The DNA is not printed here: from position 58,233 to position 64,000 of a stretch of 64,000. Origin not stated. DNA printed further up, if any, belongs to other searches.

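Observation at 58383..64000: Unlisted giant ORF: a secreted LamG / glycine-rich / beta-helix protein of at least 1872 codons running off the window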

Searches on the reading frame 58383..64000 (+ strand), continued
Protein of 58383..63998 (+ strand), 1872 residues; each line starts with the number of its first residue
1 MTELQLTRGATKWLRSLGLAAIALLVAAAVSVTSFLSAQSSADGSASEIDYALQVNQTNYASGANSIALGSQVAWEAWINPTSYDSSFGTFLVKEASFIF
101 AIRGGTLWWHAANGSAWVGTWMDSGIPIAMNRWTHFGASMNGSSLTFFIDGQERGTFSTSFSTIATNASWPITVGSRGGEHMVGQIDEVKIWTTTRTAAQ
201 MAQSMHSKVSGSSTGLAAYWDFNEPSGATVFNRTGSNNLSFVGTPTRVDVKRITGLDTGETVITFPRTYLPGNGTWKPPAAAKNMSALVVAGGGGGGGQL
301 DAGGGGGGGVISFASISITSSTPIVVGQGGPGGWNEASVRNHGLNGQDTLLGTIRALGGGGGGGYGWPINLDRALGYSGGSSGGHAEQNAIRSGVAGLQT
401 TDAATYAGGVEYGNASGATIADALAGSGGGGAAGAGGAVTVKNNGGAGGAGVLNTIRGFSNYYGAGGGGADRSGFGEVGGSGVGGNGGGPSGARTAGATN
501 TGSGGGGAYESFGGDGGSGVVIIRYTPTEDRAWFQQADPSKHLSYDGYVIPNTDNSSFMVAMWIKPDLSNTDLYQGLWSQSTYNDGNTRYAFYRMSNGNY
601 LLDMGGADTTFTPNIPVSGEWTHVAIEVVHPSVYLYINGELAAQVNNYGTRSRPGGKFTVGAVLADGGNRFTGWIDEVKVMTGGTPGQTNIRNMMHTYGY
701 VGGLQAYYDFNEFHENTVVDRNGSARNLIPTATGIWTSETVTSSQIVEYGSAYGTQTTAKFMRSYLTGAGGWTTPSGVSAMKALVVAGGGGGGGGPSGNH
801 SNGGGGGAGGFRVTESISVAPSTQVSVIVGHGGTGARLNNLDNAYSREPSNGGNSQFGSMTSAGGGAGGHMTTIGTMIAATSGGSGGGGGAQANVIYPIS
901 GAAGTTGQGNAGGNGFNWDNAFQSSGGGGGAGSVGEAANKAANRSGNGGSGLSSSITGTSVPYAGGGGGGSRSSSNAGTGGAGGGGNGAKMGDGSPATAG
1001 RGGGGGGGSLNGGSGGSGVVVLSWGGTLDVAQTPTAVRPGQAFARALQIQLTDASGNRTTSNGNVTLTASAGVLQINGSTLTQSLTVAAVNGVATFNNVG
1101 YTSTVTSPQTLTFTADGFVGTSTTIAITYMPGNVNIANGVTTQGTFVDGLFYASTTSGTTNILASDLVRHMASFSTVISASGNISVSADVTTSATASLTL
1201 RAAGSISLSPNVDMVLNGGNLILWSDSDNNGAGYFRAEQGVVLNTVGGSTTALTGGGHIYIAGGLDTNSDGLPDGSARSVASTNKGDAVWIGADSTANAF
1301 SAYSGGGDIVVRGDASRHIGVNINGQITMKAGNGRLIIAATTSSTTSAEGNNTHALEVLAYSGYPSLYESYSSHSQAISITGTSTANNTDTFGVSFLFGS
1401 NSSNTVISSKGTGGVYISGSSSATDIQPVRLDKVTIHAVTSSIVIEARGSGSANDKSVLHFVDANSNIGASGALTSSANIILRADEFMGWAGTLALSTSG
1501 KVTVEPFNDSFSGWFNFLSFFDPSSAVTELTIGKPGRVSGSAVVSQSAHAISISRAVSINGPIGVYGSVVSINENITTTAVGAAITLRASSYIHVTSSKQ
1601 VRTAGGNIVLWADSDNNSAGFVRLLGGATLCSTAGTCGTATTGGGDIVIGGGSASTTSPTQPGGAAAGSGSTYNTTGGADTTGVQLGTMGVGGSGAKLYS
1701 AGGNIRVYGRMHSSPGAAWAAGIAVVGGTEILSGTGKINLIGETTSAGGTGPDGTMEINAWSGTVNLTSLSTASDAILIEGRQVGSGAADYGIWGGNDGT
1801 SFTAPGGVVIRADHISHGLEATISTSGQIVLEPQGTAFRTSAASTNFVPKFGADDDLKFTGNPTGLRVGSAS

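Call 8: find_homologous_proteins(query=window:58383-64000:+)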
Query window:58383-64000:+ (1872 aa): 858 proteins with E <= 0.001 among 8000 candidates; the best 120 are listed.
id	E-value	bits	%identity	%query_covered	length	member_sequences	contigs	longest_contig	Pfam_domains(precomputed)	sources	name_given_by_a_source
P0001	0.0e+0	2106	68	72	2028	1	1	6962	PF21722.5,PF06439.19,PF13385.14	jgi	jgi:hypothetical protein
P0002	2.1e-283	962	41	45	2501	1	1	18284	PF21722.5,PF06439.19,PF13385.14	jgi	jgi:hypothetical protein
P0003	3.9e-169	583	34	15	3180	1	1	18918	PF21722.5,PF13385.14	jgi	jgi:hypothetical protein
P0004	7.6e-165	569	37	15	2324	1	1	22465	PF21722.5,PF13385.14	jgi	jgi:hypothetical protein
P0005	1.2e-144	502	30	32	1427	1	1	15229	PF21722.5,PF13385.14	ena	-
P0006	2.2e-144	501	37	15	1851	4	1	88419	PF21722.5,PF13385.14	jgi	jgi:hypothetical protein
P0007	8.6e-100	354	40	26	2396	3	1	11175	PF21722.5,PF13927.13,PF13385.14,PF00041.28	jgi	jgi:hypothetical protein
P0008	1.7e-93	333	35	17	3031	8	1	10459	PF21722.5,PF18676.7,PF13385.14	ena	-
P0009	1.3e-91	326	-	-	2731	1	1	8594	PF21722.5,PF13385.14,PF00041.28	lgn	-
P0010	3.4e-91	325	35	16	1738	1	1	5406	PF21722.5,PF13385.14,PF02210.32,PF00041.28,PF00082.28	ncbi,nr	ncbi:MAG: S8 family serine peptidase, partial [Actinobacteria bacterium]|nr:S8 family serine peptida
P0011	9.6e-90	320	35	14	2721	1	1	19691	PF21722.5,PF25059.2,PF13385.14,PF00041.28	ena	-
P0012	1.9e-88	316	-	-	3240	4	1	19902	PF21722.5,PF25059.2,PF18676.7,PF13385.14,PF02210.32,PF00041.28,PF16656.12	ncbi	-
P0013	5.1e-86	308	29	18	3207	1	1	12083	PF21722.5,PF18676.7,PF13385.14,PF02210.32,PF16656.12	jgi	jgi:hypothetical protein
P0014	6.9e-77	278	33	13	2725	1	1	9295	PF21722.5,PF09479.17,PF13385.14,PF00041.28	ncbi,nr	ncbi:MAG: hypothetical protein F2562_03985, partial [Actinobacteria bacterium]|nr:hypothetical prote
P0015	6.7e-76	274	-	-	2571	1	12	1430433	PF00691.26,PF21722.5,PF09479.17,PF13385.14,PF18998.7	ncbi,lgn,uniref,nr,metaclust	ncbi:InlB B-repeat-containing protein [Rhodoluna lacicola]|uniref:Outer membrane protein-related pep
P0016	1.1e-71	260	35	14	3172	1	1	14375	PF21722.5,PF09479.17,PF13385.14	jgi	jgi:hypothetical protein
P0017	1.8e-71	260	38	14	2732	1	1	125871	PF21722.5,PF09479.17,PF13385.14,PF00041.28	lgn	-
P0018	4.4e-68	248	36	17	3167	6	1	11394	PF21722.5,PF25059.2,PF18676.7,PF13385.14,PF00041.28,PF16656.12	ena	-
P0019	4.0e-67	245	33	13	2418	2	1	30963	PF21722.5,PF13385.14,PF00041.28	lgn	-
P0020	6.4e-67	245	33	13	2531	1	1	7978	PF21722.5,PF09479.17,PF13385.14,PF18998.7,PF00041.28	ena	-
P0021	2.3e-66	243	31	13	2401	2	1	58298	PF21722.5,PF06439.19,PF13385.14,PF02210.32,PF00041.28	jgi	jgi:hypothetical protein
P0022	7.1e-66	241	32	18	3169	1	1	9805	PF21722.5,PF25059.2,PF18676.7,PF13385.14,PF00041.28,PF16656.12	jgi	jgi:hypothetical protein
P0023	3.4e-65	239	34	18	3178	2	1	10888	PF21722.5,PF25059.2,PF18676.7,PF13385.14,PF00041.28,PF16656.12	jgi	jgi:hypothetical protein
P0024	1.3e-63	234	36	17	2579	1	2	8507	PF00691.26,PF21722.5,PF09479.17,PF13385.14,PF18998.7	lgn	-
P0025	1.8e-63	233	-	-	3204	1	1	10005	PF21722.5,PF09479.17,PF13385.14,PF18998.7,PF00041.28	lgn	-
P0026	1.2e-60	224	29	11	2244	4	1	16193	PF21722.5,PF13385.14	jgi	jgi:hypothetical protein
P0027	4.5e-59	219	32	9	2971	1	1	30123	PF00691.26,PF21722.5,PF09479.17,PF13385.14,PF18998.7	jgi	jgi:uncharacterized repeat protein (TIGR02543 family)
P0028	3.3e-56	209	33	19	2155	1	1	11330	PF21722.5,PF25059.2,PF13385.14,PF25788.3,PF00041.28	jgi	jgi:hypothetical protein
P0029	5.6e-55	205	34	13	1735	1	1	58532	PF21722.5,PF13385.14,PF00082.28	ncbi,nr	ncbi:MAG: hypothetical protein FJW97_06600, partial [Actinobacteria bacterium]|nr:hypothetical prote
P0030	5.4e-53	198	31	19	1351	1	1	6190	PF21722.5,PF13385.14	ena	-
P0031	1.6e-52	197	-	-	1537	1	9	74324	PF21722.5,PF13385.14,PF02210.32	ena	-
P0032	1.6e-52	197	34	17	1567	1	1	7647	PF21722.5,PF13385.14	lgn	-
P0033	2.5e-52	196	37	17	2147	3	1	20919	PF00691.26,PF21722.5,PF09479.17,PF13385.14,PF00041.28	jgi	jgi:uncharacterized repeat protein (TIGR02543 family)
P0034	3.4e-52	196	-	-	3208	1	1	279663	PF21722.5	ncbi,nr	ncbi:MAG: DUF5123 domain-containing protein [Lentisphaerae bacterium]|nr:DUF5123 domain-containing p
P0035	6.5e-52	195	31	18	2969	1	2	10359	PF00691.26,PF21722.5,PF09479.17,PF13385.14,PF18998.7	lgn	-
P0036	8.1e-50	188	33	18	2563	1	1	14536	PF21722.5,PF09479.17,PF13385.14,PF00041.28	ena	-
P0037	3.3e-49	186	29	14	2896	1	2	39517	PF21722.5,PF09479.17,PF13385.14,PF18998.7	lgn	-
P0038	1.3e-48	184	34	16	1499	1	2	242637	PF21722.5,PF13385.14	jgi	jgi:hypothetical protein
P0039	1.9e-48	183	35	17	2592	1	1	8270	PF00691.26,PF21722.5,PF09479.17,PF13385.14,PF18998.7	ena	-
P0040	4.6e-48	182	38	6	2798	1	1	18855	PF21722.5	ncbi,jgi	jgi:hypothetical protein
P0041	3.0e-47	179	-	-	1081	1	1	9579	PF21722.5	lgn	-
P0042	8.9e-47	178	26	24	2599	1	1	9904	PF00691.26,PF21722.5,PF09479.17,PF13385.14,PF18998.7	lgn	-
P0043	1.6e-46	177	39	11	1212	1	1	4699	PF21722.5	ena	-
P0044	9.0e-46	174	37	18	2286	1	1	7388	PF00691.26,PF21722.5,PF09479.17,PF13385.14,PF18998.7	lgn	-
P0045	4.1e-45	172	39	16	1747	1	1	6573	PF21722.5,PF18483.9,PF13385.14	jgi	jgi:hypothetical protein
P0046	1.6e-44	170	36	12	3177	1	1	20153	PF21722.5,PF25059.2,PF02369.23,PF13385.14,PF00041.28,PF19077.7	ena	-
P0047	2.4e-44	170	31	19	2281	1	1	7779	PF21722.5,PF13385.14,PF00041.28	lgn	-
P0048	2.7e-44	169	36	15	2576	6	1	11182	PF21722.5,PF09479.17,PF25059.2,PF13385.14,PF00041.28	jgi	-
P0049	2.2e-43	166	33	12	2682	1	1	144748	PF21722.5,PF09479.17,PF18998.7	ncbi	-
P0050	5.6e-43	165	34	14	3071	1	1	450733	PF21722.5,PF09479.17,PF13927.13,PF00041.28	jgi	jgi:uncharacterized repeat protein (TIGR02543 family)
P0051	7.1e-43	165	32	26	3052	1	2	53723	PF21722.5,PF09479.17,PF13385.14,PF18998.7,PF00041.28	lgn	-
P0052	7.8e-43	165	34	17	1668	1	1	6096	PF21722.5,PF13385.14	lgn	-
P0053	1.3e-42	164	-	-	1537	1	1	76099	PF21722.5,PF13385.14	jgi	jgi:hypothetical protein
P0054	2.1e-42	163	32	3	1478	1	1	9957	PF21722.5,PF13385.14,PF02210.32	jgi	jgi:hypothetical protein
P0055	2.9e-42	163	37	16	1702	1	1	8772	PF21722.5,PF18483.9,PF13385.14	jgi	jgi:hypothetical protein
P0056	1.4e-41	161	-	-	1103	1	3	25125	PF21722.5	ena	-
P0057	3.9e-40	156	30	14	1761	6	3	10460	PF21722.5,PF06439.19,PF13385.14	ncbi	-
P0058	6.1e-40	155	31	16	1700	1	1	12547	PF21722.5,PF13385.14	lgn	-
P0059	1.3e-39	154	34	13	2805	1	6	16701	PF00691.26,PF21722.5,PF09479.17,PF13385.14,PF18998.7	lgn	-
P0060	1.3e-39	154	36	17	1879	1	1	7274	PF21722.5,PF13385.14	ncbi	-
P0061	1.9e-39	153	32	17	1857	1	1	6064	PF21722.5,PF07953.21,PF13385.14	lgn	-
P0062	2.4e-39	153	33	18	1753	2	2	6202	PF21722.5,PF13385.14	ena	-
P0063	3.6e-39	153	33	14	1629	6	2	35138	PF21722.5,PF13385.14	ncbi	-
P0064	5.5e-39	152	29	3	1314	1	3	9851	PF21722.5,PF13385.14,PF02210.32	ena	-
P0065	5.9e-39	152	31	12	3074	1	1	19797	PF21722.5,PF09479.17,PF18998.7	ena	-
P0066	6.9e-39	152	31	13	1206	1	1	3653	PF21722.5,PF13385.14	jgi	jgi:hypothetical protein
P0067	8.1e-39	151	30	13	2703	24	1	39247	PF21722.5,PF13385.14,PF02210.32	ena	-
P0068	8.5e-39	151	29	20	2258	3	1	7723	PF21722.5,PF09479.17,PF13385.14,PF00041.28,PF00082.28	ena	-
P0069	2.0e-38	150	35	15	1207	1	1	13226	PF21722.5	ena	-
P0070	2.3e-38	150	32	17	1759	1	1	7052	PF21722.5,PF13385.14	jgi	jgi:hypothetical protein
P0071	2.4e-38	150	35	13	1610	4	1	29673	PF21722.5,PF13385.14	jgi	jgi:hypothetical protein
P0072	2.8e-38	150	35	17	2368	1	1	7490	PF21722.5,PF09479.17,PF18998.7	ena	-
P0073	3.2e-38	149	33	3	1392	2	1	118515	PF21722.5,PF13385.14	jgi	jgi:hypothetical protein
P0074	4.1e-38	149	36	13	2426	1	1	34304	PF21722.5,PF25059.2,PF02369.23,PF13385.14,PF16640.12,PF00041.28,PF19077.7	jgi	jgi:hypothetical protein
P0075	6.0e-38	148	29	13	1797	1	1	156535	PF21722.5,PF13385.14,PF07603.18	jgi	jgi:hypothetical protein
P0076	7.1e-38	148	32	13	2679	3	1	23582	PF21722.5,PF09479.17,PF18998.7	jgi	-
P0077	8.1e-38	148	45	5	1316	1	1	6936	PF21722.5,PF13385.14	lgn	-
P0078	8.4e-38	148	35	15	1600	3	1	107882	PF21722.5,PF13385.14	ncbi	-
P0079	9.2e-38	148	35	13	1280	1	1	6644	PF21722.5,PF13385.14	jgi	-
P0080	2.0e-37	147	41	12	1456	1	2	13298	PF21722.5,PF13385.14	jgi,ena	jgi:hypothetical protein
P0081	4.2e-37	146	-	-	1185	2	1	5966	PF21722.5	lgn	-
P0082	6.1e-37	145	29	3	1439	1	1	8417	PF21722.5,PF13385.14,PF02210.32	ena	-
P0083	6.1e-37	145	32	13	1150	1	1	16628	PF21722.5,PF13385.14,PF00082.28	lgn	-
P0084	6.8e-37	145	34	4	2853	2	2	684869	PF21722.5,PF22925.4,PF07953.21,PF00354.25,PF13385.14,PF02210.32,PF00054.31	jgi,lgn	jgi:hypothetical protein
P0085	1.1e-36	144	34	17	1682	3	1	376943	PF21722.5,PF13385.14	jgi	jgi:hypothetical protein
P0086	1.7e-36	144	34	19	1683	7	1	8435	PF21722.5,PF13385.14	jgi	jgi:hypothetical protein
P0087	3.8e-36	143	29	14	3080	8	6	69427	PF21722.5,PF13385.14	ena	-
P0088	5.0e-36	142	33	18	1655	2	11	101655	PF21722.5,PF13385.14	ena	-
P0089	5.7e-36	142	28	26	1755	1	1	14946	PF21722.5,PF13385.14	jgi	jgi:hypothetical protein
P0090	6.0e-36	142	-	-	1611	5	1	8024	PF21722.5,PF13385.14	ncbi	-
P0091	7.7e-36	141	33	15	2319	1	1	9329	PF21722.5,PF13385.14,PF00041.28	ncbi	ncbi:MAG: hypothetical protein RI933_261 [Actinomycetota bacterium]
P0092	8.5e-36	141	35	16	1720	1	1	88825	PF21722.5,PF18483.9,PF13385.14,PF02210.32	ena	-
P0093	9.4e-36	141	34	17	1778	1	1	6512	PF21722.5,PF13385.14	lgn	-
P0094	1.6e-35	140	-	-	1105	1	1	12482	PF21722.5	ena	-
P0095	2.1e-35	140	-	-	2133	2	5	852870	PF21722.5,PF24299.2,PF13385.14,PF00622.37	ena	-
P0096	2.8e-35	140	34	18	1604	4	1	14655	PF21722.5,PF13385.14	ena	-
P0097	2.9e-35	140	29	16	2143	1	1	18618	PF21722.5,PF07691.18,PF13385.14,PF00041.28,PF16656.12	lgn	-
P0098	3.4e-35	139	34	11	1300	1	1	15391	PF21722.5,PF09479.17,PF13385.14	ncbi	ncbi:MAG: InlB B-repeat-containing protein, partial [Ilumatobacteraceae bacterium]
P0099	4.8e-35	139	-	-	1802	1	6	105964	PF21722.5,PF25788.3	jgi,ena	jgi:hypothetical protein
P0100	5.7e-35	139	-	-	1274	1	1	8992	PF21722.5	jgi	jgi:hypothetical protein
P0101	1.5e-34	137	34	16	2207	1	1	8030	PF21722.5,PF07691.18,PF13385.14,PF07603.18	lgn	-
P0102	4.7e-34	136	36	15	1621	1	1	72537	PF21722.5,PF13385.14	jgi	jgi:hypothetical protein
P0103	6.7e-34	135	33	13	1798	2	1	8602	PF21722.5,PF13385.14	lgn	-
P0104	6.8e-34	135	-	-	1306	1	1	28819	PF21722.5,PF13385.14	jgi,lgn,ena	-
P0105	7.5e-34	135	-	-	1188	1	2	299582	PF21722.5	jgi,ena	-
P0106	7.8e-34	135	-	-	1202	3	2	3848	PF21722.5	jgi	jgi:hypothetical protein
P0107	1.5e-33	134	32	17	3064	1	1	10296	PF21722.5,PF09479.17,PF07953.21,PF13385.14,PF00041.28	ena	-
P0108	1.5e-33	134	31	13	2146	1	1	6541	PF21722.5,PF00415.25,PF13385.14,PF13540.13,PF02210.32,PF05345.19,PF25390.2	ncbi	ncbi:MAG: putative Ig domain-containing protein, partial [Candidatus Poseidoniaceae archaeon]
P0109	1.6e-33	134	34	3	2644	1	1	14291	PF21722.5,PF13385.14,PF13884.12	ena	-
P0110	2.2e-33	133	-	-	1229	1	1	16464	PF21722.5,PF13385.14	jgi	jgi:hypothetical protein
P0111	2.5e-33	133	-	-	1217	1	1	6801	PF21722.5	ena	-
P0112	4.0e-33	132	29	13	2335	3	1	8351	PF21722.5,PF13385.14,PF07603.18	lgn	-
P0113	6.6e-33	132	36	16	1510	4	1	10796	PF21722.5,PF13385.14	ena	-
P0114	8.8e-33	131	44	6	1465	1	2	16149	PF21722.5,PF13385.14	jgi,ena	-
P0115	1.3e-32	131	33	21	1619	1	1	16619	PF21722.5,PF13385.14,PF13753.13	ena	-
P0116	1.3e-32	131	-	-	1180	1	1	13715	PF21722.5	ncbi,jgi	jgi:hypothetical protein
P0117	1.4e-32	131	34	13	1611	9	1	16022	PF21722.5,PF13385.14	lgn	-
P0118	2.2e-32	130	46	5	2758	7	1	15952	PF21722.5,PF00754.32,PF22633.4,PF27846.1,PF24135.2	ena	-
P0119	2.3e-32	130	-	-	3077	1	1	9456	PF21722.5,PF09479.17,PF25059.2,PF13385.14,PF00041.28,PF16656.12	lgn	-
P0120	2.9e-32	130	36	16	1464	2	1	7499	PF21722.5,PF13385.14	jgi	jgi:hypothetical protein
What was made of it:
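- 58383..64000 (+): 5' part (1,872 codons) of the giant gene. It runs off the window. 858 homologues (call 8).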
